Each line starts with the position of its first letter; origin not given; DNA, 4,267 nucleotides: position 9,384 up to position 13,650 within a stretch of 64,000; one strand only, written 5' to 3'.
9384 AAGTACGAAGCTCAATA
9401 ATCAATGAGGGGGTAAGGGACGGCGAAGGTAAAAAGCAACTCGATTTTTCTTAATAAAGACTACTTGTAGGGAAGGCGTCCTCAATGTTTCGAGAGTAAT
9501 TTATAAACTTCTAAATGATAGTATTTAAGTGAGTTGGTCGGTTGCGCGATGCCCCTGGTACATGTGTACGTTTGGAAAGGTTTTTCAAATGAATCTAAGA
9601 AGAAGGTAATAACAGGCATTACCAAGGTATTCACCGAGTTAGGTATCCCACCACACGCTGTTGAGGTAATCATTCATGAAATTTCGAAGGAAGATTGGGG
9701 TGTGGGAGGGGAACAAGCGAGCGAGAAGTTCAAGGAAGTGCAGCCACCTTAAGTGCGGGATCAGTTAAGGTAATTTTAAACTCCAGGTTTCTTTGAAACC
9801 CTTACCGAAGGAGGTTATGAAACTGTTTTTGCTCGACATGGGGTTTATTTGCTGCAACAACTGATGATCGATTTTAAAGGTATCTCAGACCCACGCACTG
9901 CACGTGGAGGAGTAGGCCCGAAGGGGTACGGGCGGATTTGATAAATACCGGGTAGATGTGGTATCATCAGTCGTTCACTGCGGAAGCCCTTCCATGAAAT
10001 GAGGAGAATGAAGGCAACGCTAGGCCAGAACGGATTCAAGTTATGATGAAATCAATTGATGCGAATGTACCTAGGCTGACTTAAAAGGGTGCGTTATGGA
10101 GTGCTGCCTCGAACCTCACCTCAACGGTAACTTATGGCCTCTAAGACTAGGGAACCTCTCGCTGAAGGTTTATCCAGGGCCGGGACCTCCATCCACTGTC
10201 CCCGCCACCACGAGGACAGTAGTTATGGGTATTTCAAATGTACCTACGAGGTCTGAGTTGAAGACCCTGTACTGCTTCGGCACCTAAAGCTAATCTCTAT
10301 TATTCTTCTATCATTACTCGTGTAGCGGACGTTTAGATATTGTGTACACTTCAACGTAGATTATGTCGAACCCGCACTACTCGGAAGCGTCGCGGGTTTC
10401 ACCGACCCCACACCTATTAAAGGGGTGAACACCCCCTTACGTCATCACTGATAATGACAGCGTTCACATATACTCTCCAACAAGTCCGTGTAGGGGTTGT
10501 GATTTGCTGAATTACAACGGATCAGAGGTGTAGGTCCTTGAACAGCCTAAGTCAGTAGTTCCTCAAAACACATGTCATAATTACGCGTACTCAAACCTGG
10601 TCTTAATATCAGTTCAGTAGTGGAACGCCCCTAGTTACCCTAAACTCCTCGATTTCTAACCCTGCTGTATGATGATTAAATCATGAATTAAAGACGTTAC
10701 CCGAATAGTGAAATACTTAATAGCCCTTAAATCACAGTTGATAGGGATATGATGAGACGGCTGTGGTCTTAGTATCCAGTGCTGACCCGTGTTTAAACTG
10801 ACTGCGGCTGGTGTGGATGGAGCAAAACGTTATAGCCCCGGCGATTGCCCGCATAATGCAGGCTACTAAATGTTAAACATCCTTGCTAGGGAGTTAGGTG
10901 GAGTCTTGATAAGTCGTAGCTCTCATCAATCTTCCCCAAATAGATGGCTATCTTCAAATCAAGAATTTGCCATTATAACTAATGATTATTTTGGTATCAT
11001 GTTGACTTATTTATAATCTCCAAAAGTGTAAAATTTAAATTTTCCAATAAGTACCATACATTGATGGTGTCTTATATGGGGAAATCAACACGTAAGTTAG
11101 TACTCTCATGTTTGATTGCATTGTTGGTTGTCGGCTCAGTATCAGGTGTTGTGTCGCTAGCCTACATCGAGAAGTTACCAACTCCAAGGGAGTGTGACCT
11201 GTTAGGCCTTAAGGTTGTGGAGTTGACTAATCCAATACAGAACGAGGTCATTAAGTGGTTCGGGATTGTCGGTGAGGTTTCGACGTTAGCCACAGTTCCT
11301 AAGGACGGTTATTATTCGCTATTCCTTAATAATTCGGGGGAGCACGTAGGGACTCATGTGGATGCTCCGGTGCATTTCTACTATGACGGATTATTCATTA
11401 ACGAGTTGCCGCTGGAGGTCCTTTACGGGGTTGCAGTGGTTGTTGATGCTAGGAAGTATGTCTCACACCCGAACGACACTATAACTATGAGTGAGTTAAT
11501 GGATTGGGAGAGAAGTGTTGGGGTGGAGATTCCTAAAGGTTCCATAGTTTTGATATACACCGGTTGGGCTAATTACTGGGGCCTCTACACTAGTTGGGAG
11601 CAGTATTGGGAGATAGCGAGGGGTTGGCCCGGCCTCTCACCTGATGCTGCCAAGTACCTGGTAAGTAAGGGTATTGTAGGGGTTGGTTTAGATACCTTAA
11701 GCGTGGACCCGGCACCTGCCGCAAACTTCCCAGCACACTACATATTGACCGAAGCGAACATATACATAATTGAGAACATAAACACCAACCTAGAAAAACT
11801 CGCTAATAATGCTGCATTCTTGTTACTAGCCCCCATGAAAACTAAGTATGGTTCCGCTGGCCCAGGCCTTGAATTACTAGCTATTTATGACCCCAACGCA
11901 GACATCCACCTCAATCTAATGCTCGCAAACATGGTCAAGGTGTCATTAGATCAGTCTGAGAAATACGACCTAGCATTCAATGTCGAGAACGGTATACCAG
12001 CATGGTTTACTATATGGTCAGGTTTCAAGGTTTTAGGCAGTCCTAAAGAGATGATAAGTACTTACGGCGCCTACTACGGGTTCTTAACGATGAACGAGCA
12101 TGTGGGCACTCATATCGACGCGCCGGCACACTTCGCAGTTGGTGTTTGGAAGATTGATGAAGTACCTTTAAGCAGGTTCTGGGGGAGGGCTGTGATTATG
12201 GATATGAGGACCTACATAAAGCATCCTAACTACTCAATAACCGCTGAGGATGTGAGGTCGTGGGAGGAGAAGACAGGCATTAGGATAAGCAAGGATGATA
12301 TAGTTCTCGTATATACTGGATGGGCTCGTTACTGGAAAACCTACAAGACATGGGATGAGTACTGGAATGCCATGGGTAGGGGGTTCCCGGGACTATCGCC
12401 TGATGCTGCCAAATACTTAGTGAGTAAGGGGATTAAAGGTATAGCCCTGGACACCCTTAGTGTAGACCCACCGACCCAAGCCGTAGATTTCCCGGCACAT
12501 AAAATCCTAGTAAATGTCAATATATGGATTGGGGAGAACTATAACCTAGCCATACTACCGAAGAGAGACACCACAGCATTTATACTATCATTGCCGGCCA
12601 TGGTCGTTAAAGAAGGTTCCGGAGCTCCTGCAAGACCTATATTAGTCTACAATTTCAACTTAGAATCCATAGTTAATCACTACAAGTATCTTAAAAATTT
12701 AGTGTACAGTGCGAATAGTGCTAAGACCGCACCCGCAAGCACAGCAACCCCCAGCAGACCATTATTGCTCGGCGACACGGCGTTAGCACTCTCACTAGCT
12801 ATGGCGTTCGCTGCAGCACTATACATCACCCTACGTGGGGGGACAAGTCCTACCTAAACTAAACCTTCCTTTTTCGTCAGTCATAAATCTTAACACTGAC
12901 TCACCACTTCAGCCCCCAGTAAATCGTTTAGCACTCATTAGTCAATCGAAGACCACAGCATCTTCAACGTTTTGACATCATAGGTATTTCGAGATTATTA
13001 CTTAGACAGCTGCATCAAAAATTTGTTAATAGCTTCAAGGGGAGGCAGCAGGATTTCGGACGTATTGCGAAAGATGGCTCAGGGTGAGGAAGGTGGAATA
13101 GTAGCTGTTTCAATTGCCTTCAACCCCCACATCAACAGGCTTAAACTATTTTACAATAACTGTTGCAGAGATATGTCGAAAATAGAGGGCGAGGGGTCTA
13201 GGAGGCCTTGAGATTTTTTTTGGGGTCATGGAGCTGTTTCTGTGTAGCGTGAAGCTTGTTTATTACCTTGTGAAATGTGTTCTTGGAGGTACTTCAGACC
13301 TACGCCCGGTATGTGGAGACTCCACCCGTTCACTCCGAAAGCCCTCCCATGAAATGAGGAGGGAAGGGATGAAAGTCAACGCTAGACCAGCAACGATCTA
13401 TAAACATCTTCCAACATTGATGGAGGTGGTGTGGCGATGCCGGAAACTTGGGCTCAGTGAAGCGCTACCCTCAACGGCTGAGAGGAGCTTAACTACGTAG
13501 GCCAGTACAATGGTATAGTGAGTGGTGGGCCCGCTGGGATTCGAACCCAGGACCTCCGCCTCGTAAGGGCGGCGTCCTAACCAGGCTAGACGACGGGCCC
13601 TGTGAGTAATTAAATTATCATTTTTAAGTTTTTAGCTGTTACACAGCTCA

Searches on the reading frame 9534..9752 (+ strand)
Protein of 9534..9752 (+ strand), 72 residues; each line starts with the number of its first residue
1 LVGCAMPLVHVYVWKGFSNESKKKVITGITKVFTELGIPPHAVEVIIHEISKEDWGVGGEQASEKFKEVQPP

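Call 59: search_protein_families(library=pfam, proteins=[window:9534-9752:+])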
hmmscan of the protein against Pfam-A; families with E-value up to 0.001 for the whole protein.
window:9534-9752:+ (72 aa): 3 families
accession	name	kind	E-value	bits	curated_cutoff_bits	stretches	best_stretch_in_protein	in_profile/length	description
PF01361.26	Tautomerase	-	2.3e-13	50.3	22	1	7-61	1-56/60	Tautomerase enzyme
PF14832.11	Tautomerase_3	-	1.8e-08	35.1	25.7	1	6-66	1-62/138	Putative oxalocrotonate tautomerase enzyme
PF14552.11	Tautomerase_2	-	2.8e-07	31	28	1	7-58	30-82/82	Tautomerase enzyme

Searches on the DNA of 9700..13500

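Call 29: search_rna_families(source=window, start=9700, end=13500, threshold=evalue, max_evalue=10, show_alignments=2)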
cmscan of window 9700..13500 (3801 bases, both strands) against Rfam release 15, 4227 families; matches with E-value up to 10: 2.
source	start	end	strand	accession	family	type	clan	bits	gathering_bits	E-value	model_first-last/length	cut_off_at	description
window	9998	10083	+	RF01594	snoR18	Gene; snRNA; snoRNA; CD-box;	-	24.9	55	6.6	1-90/90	no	small nucleolar RNA snoR18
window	12334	12376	-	RF02451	ncr1241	Gene; sRNA;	-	19.9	60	5.5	1-63/63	no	Bacillus sRNA ncr1241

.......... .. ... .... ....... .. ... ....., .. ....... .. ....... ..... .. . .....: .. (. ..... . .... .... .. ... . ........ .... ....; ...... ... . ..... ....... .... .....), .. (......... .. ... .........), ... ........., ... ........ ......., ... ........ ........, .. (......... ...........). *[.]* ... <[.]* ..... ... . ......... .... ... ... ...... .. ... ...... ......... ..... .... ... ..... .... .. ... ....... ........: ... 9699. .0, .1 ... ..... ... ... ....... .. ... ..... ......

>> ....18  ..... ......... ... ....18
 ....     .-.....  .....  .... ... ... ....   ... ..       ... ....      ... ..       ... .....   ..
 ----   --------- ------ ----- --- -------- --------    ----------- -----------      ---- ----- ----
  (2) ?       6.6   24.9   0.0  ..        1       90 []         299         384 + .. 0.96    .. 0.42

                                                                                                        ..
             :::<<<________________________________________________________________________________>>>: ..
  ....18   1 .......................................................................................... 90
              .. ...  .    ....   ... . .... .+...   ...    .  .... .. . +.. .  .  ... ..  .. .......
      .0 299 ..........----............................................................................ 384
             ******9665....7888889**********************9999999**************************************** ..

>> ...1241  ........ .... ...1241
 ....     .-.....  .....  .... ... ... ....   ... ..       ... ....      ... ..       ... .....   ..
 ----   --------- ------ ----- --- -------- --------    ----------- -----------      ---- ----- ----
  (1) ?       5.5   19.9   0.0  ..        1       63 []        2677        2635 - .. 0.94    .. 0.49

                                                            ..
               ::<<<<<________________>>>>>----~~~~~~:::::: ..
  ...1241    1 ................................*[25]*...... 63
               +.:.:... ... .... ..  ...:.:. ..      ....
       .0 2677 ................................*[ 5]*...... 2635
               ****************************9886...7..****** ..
